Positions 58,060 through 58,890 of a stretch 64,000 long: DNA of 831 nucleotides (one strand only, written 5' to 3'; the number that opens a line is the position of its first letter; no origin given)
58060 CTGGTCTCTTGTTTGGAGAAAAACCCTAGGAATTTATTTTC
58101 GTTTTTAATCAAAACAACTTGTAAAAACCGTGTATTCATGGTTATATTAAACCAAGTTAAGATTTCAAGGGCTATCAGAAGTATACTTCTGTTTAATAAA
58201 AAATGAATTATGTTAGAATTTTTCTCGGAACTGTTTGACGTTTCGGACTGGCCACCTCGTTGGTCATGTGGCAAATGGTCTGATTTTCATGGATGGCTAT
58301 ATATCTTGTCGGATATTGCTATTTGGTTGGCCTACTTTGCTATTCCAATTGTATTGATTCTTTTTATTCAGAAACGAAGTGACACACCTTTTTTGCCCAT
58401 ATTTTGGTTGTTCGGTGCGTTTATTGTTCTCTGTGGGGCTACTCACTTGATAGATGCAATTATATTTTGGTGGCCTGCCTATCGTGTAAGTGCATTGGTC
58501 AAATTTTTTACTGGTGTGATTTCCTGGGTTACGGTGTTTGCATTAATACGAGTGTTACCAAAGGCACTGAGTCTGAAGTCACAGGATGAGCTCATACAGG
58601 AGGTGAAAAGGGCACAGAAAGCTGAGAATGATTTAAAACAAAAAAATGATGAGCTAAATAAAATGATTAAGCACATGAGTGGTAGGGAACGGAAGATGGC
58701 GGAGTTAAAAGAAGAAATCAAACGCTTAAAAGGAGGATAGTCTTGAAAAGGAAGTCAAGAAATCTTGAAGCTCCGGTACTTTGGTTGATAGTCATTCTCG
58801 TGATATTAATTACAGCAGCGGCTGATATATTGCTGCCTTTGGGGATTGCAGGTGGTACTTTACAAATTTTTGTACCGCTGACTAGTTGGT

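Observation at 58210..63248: Stand-alone plant-type (ETR1-like) ethylene-binding domain protein coupled to a PAS histidine kinase and a REC-HPt / REC / LytTR phosphorelay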

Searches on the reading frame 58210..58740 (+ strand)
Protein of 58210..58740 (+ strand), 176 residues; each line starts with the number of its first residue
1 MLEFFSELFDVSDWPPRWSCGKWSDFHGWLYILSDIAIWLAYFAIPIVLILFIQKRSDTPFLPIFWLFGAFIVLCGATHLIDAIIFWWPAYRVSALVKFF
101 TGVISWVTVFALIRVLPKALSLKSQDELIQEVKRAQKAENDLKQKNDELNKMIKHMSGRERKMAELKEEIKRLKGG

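Call 3: search_protein_families(library=pfam, proteins=[window:58210-58737:+], max_evalue=0.01)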
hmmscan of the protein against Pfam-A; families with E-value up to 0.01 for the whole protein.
window:58210-58737:+ (176 aa): 4 families
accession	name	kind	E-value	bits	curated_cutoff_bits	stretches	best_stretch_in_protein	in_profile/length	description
PF25487.1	ETR1_N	-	4.4e-36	123.5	27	1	27-122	2-97/97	Ethylene receptor 1-like, N-terminal domain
PF13858.11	DUF4199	-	4.5e-06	27.6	32.3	1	37-157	8-136/165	Protein of unknown function (DUF4199)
PF19745.5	FUT8_N_cat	-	0.0053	16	27.6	1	100-165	13-78/499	Alpha-(1,6)-fucosyltransferase N- and catalytic domains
PF25764.1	KIF21A_4th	-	0.0076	16.4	33.1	1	123-174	97-148/183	KIF21A-like domain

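Call 4: search_solved_structures(query=window:58210-58737:+, max_evalue=10, show_alignments=3)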
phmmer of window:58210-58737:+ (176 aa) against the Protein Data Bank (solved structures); distinct sequences matched with E-value up to 10: 22.
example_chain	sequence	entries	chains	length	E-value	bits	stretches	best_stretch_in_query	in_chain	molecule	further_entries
6wm2_O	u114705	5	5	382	0.11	15.4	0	114-174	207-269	V-type proton ATPase subunit C 1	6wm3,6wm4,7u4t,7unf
6vq6_G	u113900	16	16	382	0.21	14.5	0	114-174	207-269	V-type proton ATPase subunit C 1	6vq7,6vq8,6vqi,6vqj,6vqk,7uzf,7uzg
9bra_6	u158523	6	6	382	0.25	14.3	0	114-174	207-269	V-type proton ATPase subunit C 1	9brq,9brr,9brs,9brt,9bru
6xbw_G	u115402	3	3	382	0.33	13.9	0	114-174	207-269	V-type proton ATPase subunit C 1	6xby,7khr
7u8o_G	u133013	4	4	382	0.35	13.8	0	114-174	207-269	V-type proton ATPase subunit C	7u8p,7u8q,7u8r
1s0a_A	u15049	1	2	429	0.87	12.5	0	50-91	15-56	Adenosylmethionine-8-amino-7-oxononanoate aminotransferase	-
1f5o_A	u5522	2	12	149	0.91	12.4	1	91-164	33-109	HEMOGLOBIN V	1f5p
2gd7_A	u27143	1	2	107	0.96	12.4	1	118-174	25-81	HEXIM1 protein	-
1deb_A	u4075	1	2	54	1.1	12.2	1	124-175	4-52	ADENOMATOUS POLYPOSIS COLI PROTEIN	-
1mgv_A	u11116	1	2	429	1.1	12.1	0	53-91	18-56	7,8-diamino-pelargonic acid aminotransferase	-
1uc3_A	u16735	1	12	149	1.5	11.7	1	92-164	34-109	Globin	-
1s07_A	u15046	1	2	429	1.5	11.7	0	53-91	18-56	Adenosylmethionine-8-amino-7-oxononanoate aminotransferase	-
1s09_A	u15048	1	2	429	1.5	11.7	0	53-91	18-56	Adenosylmethionine-8-amino-7-oxononanoate aminotransferase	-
1mly_A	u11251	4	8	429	1.5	11.7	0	53-91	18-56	7,8-diamino-pelargonic acid aminotransferase | 7,8-DIAMINOPELARGONIC ACID SYNTHASE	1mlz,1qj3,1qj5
1s06_A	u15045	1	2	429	1.5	11.7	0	53-91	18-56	Adenosylmethionine-8-amino-7-oxononanoate aminotransferase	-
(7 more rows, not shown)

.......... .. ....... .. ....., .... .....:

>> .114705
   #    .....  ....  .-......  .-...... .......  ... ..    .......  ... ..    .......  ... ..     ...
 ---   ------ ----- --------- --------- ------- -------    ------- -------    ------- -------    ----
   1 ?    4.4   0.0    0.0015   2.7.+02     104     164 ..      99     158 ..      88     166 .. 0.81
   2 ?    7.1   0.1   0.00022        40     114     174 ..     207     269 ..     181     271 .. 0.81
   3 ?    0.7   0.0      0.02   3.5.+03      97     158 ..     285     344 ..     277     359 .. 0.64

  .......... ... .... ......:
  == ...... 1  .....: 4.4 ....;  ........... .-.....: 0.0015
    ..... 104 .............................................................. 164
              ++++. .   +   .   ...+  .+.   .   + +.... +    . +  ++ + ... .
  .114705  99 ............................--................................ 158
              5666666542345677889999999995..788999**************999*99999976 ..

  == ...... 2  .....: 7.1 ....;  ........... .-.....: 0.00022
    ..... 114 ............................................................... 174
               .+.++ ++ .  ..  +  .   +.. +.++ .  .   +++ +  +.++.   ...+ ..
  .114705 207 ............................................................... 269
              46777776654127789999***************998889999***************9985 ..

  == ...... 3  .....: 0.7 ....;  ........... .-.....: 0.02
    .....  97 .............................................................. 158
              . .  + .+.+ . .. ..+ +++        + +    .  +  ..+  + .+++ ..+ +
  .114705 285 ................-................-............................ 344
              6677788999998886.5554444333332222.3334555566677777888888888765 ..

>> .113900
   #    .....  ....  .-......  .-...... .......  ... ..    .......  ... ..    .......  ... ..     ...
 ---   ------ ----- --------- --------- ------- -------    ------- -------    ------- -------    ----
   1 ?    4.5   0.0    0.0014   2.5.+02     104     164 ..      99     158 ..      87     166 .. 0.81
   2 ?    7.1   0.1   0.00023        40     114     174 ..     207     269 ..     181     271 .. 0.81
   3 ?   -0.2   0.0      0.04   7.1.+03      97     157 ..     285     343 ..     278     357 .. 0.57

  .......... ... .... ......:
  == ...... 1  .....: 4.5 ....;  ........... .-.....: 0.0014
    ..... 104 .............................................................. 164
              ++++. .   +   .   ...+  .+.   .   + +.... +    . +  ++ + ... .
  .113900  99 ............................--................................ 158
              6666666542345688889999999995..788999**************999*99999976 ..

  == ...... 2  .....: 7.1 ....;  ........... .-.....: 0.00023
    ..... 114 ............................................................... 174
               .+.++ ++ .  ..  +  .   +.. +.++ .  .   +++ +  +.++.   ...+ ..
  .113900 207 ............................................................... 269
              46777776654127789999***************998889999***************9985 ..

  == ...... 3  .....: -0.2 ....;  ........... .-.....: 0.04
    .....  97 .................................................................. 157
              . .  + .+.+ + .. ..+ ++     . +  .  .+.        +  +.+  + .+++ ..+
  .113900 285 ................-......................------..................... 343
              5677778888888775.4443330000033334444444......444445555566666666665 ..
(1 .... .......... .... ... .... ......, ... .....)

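Call 6: find_homologous_proteins(query=window:58210-58737:+, max_evalue=0.001)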
Query window:58210-58737:+ (176 aa): 312 proteins with E <= 0.001 among 338 candidates; the best 120 are listed.
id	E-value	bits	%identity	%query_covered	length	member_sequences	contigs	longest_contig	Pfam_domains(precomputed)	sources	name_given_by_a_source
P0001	5.0e-114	396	100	100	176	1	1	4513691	PF13858.12,PF25487.2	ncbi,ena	-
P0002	1.5e-84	300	73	100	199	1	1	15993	PF25487.2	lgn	-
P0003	7.0e-76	272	64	100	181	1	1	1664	PF25487.2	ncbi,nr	ncbi:MAG: hypothetical protein HKN32_05255 [Flavobacteriales bacterium]|nr:hypothetical protein [Fla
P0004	9.6e-70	252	60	100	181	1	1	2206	PF25487.2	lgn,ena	-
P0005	1.5e-69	251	59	98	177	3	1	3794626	PF25487.2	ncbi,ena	-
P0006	1.2e-68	249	60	98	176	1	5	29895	PF25487.2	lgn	-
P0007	1.7e-68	248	60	100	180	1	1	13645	PF25487.2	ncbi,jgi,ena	-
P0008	2.1e-66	241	60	98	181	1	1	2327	PF25487.2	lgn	-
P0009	1.6e-63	232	58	98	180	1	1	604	PF25487.2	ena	-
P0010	1.6e-63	232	57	99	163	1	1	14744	PF25487.2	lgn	-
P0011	2.1e-63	231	64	85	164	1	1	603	PF25487.2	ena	-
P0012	1.3e-62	229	61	88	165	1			PF25487.2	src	-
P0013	3.3e-62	227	56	98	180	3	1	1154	PF25487.2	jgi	jgi:hypothetical protein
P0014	8.0e-62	226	58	99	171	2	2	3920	PF25487.2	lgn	-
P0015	1.5e-61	225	58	98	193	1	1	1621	PF25487.2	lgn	-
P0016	1.6e-61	225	62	86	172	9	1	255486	PF25487.2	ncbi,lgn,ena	-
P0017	1.8e-61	225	61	86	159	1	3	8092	PF25487.2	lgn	-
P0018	2.1e-61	225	72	73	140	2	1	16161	PF25487.2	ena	-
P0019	2.3e-61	225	58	90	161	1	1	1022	PF25487.2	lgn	-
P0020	3.7e-61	224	67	80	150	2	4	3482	PF25487.2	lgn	-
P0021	5.3e-61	224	61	89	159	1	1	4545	PF25487.2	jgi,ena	jgi:hypothetical protein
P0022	5.3e-61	224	61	89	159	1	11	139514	PF25487.2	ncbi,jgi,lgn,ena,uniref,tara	ncbi:hypothetical protein [uncultured Maribacter sp.]|jgi:hypothetical protein|uniref:hypothetical p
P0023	7.0e-61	223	53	99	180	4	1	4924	PF25487.2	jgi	jgi:hypothetical protein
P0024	7.9e-61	223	60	85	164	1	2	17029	PF25487.2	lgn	-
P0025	1.3e-60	222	63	88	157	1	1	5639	PF25487.2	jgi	jgi:hypothetical protein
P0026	1.4e-60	222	58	91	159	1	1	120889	PF25487.2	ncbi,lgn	-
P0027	1.6e-60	222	55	88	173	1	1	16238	PF25487.2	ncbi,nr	ncbi:MAG: hypothetical protein HKN92_00765 [Chitinophagales bacterium]|nr:hypothetical protein [Chit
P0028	3.6e-60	221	55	100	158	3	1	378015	PF25487.2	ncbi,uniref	ncbi:hypothetical protein [Tenacibaculum geojense]|uniref:Ethylene receptor 1-like N-terminal domain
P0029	4.1e-60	221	69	72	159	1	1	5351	PF25487.2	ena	-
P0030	6.4e-60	220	57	99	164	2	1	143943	PF25487.2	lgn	-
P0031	7.4e-60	220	58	92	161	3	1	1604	PF25487.2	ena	-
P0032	7.9e-60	220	54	100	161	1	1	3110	PF25487.2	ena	-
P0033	8.0e-60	220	54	98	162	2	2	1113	PF25487.2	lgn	-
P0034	1.1e-59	219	59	89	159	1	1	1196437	PF25487.2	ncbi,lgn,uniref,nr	ncbi:hypothetical protein SAMN04488009_1089 [Maribacter sedimenticola]|uniref:Ethylene receptor 1-li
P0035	1.3e-59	219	53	100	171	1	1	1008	PF25487.2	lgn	-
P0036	1.5e-59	219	54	98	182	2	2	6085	PF25487.2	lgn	-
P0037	1.6e-59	219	54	100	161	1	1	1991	PF25487.2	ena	-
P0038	1.8e-59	219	57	91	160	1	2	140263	PF25487.2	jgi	-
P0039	1.9e-59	218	59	89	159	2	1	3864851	PF25487.2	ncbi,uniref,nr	ncbi:hypothetical protein [Maribacter aestuarii]|uniref:hypothetical protein n=1 Tax=Maribacter aest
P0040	2.0e-59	218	61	83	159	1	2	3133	PF25487.2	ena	-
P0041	2.2e-59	218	55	100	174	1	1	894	PF13858.12,PF25487.2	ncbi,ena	-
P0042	2.5e-59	218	56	96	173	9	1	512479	PF25487.2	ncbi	-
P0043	3.3e-59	218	58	91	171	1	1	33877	PF25487.2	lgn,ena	-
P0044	4.4e-59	217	59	89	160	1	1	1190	PF25487.2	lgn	-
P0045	4.6e-59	217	56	92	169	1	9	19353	PF25487.2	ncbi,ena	-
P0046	6.2e-59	217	53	98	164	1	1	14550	PF25487.2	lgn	-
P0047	6.2e-59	217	58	89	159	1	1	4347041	PF25487.2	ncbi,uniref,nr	ncbi:hypothetical protein [Maribacter sp. MAR_2009_72]|uniref:hypothetical protein n=1 Tax=Maribacte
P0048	7.2e-59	217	62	86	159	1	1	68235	PF25487.2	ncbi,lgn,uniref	ncbi:hypothetical protein [Algoriphagus sp.]|uniref:hypothetical protein n=1 Tax=Algoriphagus sp. Ta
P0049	8.3e-59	216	61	86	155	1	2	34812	PF25487.2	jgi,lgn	jgi:hypothetical protein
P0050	8.9e-59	216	62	86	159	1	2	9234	PF25487.2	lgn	-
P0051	1.1e-58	216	56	98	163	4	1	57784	PF25487.2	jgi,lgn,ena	jgi:hypothetical protein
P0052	1.2e-58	216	59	89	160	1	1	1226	PF25487.2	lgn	-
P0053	1.3e-58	216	56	98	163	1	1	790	PF25487.2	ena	-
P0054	1.8e-58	215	59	86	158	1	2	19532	PF25487.2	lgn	-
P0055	1.8e-58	215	72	69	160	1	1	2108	PF25487.2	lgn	-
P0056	1.8e-58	215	60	85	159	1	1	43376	PF25487.2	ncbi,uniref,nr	ncbi:hypothetical protein M3O96_18310 [Aquiflexum sp. TKW24L]|uniref:hypothetical protein n=1 Tax=Aq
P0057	1.9e-58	215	54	98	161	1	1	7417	PF25487.2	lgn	-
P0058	2.1e-58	215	69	72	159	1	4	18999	PF25487.2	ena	-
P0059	2.4e-58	215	54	99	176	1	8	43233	PF25487.2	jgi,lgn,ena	-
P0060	2.4e-58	215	59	98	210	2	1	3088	PF25487.2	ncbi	-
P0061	2.6e-58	215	56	98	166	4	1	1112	PF25487.2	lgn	-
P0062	2.8e-58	215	57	90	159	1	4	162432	PF25487.2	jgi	jgi:hypothetical protein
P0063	2.9e-58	215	55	98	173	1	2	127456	PF25487.2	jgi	jgi:hypothetical protein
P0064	3.2e-58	214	56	99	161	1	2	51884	PF25487.2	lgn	-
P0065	3.8e-58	214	64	83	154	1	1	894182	PF25487.2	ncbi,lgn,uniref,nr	ncbi:hypothetical protein SAMN05421640_1563 [Ekhidna lutea]|uniref:Ethylene receptor 1-like N-termin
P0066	5.9e-58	214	59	99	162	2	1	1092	PF25487.2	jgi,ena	-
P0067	6.0e-58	214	60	86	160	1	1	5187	PF25487.2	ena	-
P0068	6.6e-58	213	57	91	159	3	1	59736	PF25487.2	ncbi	-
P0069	7.0e-58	213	54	99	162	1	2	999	PF25487.2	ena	-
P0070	7.8e-58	213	57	93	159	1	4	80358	PF25487.2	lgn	-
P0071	8.5e-58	213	57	89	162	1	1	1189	PF25487.2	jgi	-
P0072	8.7e-58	213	60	88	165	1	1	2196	PF25487.2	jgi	jgi:hypothetical protein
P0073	9.2e-58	213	57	90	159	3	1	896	PF25487.2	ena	-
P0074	1.1e-57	213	61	89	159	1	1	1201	PF25487.2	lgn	-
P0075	1.3e-57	212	59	89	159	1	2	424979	PF25487.2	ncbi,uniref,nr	ncbi:hypothetical protein [Gramella sp. AN32]|uniref:Ethylene receptor 1-like N-terminal domain-cont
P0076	1.5e-57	212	61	82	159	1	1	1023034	PF25487.2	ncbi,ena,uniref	ncbi:hypothetical protein [Reichenbachiella sp.]|uniref:hypothetical protein n=1 Tax=Reichenbachiell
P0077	1.6e-57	212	58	89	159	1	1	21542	PF25487.2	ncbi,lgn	-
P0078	1.7e-57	212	59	82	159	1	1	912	PF25487.2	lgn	-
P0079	2.2e-57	212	59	89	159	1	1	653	PF25487.2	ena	-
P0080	2.5e-57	212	57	85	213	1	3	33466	PF25487.2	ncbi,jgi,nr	ncbi:MAG: hypothetical protein H0U44_00100 [Flavisolibacter sp.]|jgi:PAS domain-containing protein|n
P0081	2.8e-57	211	59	89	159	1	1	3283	PF25487.2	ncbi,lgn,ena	-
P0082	2.8e-57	211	59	82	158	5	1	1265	PF25487.2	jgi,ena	jgi:hypothetical protein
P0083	3.1e-57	211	60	85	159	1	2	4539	PF25487.2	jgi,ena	-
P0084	3.7e-57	211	54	98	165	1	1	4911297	PF25487.2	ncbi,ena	-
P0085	3.7e-57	211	54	99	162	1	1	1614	PF25487.2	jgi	-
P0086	4.1e-57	211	57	90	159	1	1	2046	PF25487.2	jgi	jgi:hypothetical protein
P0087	4.1e-57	211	56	89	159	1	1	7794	PF25487.2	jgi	-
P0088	4.5e-57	211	51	99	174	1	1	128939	PF25487.2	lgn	-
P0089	4.6e-57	211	57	99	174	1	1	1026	PF25487.2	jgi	-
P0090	4.7e-57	211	54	86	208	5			PF25487.2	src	-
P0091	4.8e-57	211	53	100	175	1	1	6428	PF25487.2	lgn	-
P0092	4.8e-57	211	59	86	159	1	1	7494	PF25487.2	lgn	-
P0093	4.9e-57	211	59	89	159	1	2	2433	PF25487.2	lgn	-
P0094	5.6e-57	210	55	90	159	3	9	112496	PF25487.2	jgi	jgi:hypothetical protein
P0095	6.2e-57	210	55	99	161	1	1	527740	PF25487.2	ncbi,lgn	ncbi:MAG: hypothetical protein RIC95_09280 [Vicingaceae bacterium]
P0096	6.2e-57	210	59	89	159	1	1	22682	PF25487.2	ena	-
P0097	6.6e-57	210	59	99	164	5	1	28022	PF25487.2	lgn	-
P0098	6.6e-57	210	55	99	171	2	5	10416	PF25487.2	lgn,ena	-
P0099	7.0e-57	210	59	89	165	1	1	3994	PF25487.2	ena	-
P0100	9.0e-57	210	60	85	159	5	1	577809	PF25487.2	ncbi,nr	ncbi:hypothetical protein [Chryseotalea sanaruensis]|nr:hypothetical protein [Chryseotalea sanaruens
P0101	1.0e-56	210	57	97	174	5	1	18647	PF25487.2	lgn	-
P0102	1.1e-56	210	57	99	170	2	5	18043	PF25487.2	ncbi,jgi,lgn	jgi:hypothetical protein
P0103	1.2e-56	209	54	99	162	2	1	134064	PF25487.2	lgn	-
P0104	1.2e-56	209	56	99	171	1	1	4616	PF25487.2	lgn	-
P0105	1.3e-56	209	57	90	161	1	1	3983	PF25487.2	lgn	-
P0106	1.3e-56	209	53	90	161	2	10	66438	PF25487.2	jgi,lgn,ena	-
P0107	1.5e-56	209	56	85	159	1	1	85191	PF25487.2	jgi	jgi:hypothetical protein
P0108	1.5e-56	209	56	90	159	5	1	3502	PF25487.2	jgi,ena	-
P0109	1.6e-56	209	67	75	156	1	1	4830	PF25487.2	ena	-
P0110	1.9e-56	209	54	98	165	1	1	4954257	PF25487.2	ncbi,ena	-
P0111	2.0e-56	209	57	88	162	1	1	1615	PF25487.2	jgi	jgi:hypothetical protein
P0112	2.2e-56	208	57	89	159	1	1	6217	PF25487.2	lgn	-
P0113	2.5e-56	208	56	88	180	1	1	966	PF25487.2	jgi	jgi:hypothetical protein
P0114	2.5e-56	208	56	88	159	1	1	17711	PF25487.2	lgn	-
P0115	2.7e-56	208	58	85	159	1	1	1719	PF25487.2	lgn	-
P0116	3.3e-56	208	52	98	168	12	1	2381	PF25487.2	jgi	-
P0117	4.7e-56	207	56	88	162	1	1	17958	PF25487.2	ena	-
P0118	5.5e-56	207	53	99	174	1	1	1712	PF25487.2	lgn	-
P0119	6.2e-56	207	58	84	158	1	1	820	PF25487.2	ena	-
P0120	6.4e-56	207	53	98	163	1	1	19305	PF25487.2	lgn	-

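Call 8: find_related_loci(query=window:58210-58737:+, collection=genome_contigs, flank=6000)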
Query window:58210-58737:+ (176 aa) in genome_contigs; peptide patterns used: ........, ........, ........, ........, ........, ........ (x = any residue, [..] = any of these).
260 stretches matched a pattern; 132 encode a relative of the query (tblastn E <= 1e-3); the best 80 are kept; 80 distinct loci.
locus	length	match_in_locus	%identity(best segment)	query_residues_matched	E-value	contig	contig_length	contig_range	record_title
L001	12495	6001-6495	61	1-165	2e-70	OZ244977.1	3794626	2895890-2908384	MAG: Bacteroidia bacterium isolate b44f5caa-2430-459b-a40d-06da5e974027 genome assembly, chromosome: 1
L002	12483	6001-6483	57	3-163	3e-65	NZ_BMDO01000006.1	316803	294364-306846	Mucilaginibacter galii strain CCM 8711 sequence06, whole genome shotgun sequence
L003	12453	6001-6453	60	1-151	2e-65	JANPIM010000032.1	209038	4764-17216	MAG: Segetibacter sp. isolate VAR_61_metabat_66 VAR_61_k141_4062424, whole genome shotgun sequence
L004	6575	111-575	61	1-157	7e-64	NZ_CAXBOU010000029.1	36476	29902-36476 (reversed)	MAG: uncultured Maribacter sp. isolate ERR2762185_binner13_Refined_17 ERZ3422319.970, whole genome shotgun sequence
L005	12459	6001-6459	55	1-176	1e-63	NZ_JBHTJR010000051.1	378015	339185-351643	Tenacibaculum geojense strain CCUG 60527 GCM70027492_15, whole genome shotgun sequence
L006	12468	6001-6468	62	1-152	8e-64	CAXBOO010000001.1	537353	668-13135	MAG TPA_asm: uncultured Flavobacteriales bacterium isolate ERR2762188_binner12_Refined_141 genome assembly, contig: ERZ3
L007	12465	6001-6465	58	1-157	6e-62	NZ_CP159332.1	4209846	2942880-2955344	Maribacter sp. LLG6340-A2 chromosome, complete genome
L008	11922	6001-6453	58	1-151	3e-62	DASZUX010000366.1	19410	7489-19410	MAG TPA_asm: Chitinophagaceae bacterium isolate SMAG_U6116 k141_875375, whole genome shotgun sequence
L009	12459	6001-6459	62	3-153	1e-61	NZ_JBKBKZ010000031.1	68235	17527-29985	MAG: Algoriphagus sp. isolate 21H_022.bin.30 NODE_31_length_68235_cov_11.128408, whole genome shotgun sequence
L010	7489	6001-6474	56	3-174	2e-61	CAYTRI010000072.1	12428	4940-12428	MAG TPA_asm: uncultured Flavobacteriaceae bacterium isolate SRP268394_co1_100 genome assembly, contig: NODE_8137_length_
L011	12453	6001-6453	60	3-151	2e-61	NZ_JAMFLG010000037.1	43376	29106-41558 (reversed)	Aquiflexum sp. TKW24L TKW24L_contig_37, whole genome shotgun sequence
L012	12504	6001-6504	55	4-171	2e-61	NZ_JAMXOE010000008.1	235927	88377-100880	Mucilaginibacter flavidus strain RT5R15 NODE_8_length_235927_cov_32.335359, whole genome shotgun sequence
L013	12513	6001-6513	51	1-171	6e-61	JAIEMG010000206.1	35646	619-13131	MAG: Gemmataceae bacterium isolate co.spades.CONCOCT.2.5kb_030 c_000000000058, whole genome shotgun sequence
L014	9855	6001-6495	57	3-176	6e-61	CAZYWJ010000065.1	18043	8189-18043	MAG TPA_asm: uncultured Cryomorphaceae bacterium isolate SRP063590_co1_45 genome assembly, contig: NODE_3060_length_1804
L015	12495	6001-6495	57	1-167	9e-62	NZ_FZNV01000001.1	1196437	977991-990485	Maribacter sedimenticola strain DSM 19840, whole genome shotgun sequence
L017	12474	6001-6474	57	1-155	1e-60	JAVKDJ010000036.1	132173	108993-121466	MAG: Cyclobacteriaceae bacterium isolate F3-SA18-10 k141_63706, whole genome shotgun sequence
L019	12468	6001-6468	55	1-161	6e-60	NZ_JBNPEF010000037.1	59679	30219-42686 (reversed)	MAG: Marivirga sp. isolate fr_S2C459_1 S2CNODE_222_length_59679_cov_14_862943, whole genome shotgun sequence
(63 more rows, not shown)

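Call 18: find_encoding_contigs(protein=window:58210-58740:+, flank=3000, max_places=3)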
Protein window:58210-58740:+ (176 aa): no gene with exactly this product is on record in the collection.

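Call 19: find_encoding_contigs(protein=P0001, flank=3000, max_places=3)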
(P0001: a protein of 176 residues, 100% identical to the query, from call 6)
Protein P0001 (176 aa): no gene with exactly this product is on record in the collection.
